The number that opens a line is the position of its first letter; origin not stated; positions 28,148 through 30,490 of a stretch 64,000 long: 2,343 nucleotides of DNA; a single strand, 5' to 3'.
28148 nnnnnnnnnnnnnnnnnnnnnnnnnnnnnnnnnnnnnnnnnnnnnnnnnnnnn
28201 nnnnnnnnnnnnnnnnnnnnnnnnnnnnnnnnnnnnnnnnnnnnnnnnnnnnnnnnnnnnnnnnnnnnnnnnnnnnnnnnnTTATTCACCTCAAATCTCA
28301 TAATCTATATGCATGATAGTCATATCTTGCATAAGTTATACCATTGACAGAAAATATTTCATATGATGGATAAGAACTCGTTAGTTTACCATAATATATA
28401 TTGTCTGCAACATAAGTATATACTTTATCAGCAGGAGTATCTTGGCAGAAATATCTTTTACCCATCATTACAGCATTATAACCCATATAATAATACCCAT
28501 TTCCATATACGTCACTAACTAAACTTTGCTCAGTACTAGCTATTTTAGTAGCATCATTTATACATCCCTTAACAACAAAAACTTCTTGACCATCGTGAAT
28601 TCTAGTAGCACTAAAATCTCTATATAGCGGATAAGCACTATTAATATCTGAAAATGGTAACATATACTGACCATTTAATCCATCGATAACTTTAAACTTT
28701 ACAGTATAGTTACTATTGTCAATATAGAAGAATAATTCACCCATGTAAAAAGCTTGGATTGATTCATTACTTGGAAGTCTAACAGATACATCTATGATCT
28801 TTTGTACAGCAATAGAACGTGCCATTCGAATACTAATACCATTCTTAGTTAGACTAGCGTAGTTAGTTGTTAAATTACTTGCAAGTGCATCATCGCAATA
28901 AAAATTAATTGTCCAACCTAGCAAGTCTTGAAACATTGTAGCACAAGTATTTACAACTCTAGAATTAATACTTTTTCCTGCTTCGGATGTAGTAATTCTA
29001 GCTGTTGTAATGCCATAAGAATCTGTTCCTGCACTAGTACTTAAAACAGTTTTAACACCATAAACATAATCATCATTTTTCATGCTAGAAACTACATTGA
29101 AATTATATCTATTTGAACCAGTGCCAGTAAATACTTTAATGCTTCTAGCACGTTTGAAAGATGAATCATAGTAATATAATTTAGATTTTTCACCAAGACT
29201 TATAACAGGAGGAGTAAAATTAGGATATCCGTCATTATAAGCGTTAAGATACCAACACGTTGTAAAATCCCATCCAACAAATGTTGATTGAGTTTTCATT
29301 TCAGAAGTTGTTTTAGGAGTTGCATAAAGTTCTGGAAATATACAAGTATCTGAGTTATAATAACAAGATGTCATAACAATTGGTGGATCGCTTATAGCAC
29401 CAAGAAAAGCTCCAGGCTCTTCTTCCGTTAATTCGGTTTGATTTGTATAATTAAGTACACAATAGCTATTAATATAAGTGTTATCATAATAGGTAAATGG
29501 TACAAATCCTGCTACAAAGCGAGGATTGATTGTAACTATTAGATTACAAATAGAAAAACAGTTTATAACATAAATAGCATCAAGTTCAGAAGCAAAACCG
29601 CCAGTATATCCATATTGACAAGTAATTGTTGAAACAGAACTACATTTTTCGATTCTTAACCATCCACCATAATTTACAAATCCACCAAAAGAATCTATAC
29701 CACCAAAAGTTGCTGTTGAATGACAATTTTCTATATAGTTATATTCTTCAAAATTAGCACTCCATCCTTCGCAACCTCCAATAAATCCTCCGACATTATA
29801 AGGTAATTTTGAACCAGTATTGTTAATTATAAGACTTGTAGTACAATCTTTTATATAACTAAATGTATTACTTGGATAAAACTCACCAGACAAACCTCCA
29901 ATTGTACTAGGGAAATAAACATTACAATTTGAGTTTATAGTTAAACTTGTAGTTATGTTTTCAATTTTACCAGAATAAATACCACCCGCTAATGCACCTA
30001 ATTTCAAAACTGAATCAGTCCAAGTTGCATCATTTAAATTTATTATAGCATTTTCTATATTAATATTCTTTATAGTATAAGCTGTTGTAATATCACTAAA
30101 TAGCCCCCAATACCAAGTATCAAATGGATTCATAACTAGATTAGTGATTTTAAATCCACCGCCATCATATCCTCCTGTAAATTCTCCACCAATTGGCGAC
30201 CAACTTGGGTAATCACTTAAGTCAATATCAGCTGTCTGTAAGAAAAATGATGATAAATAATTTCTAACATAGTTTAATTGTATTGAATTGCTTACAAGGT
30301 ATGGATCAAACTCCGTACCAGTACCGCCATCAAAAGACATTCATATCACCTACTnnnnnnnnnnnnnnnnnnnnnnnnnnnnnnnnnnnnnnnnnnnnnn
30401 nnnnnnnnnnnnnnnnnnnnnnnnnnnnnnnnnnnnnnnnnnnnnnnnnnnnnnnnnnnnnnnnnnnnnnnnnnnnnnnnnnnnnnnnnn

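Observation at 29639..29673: Spacer 4 matches the GLUG-type tail protein gene at 33/35, and the differences look like allelic coding changes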

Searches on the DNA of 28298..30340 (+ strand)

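Call 11: search_dna_similar(query=window:28298-30340:+, collection=phages, mode=near, max_rows=30)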
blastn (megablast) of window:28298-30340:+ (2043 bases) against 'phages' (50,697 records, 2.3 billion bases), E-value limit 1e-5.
No match.

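Call 12: search_dna_similar(query=window:28298-30340:+, collection=plasmids, mode=near, max_rows=30)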
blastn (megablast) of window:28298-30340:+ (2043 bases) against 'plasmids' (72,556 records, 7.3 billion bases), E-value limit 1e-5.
No match.
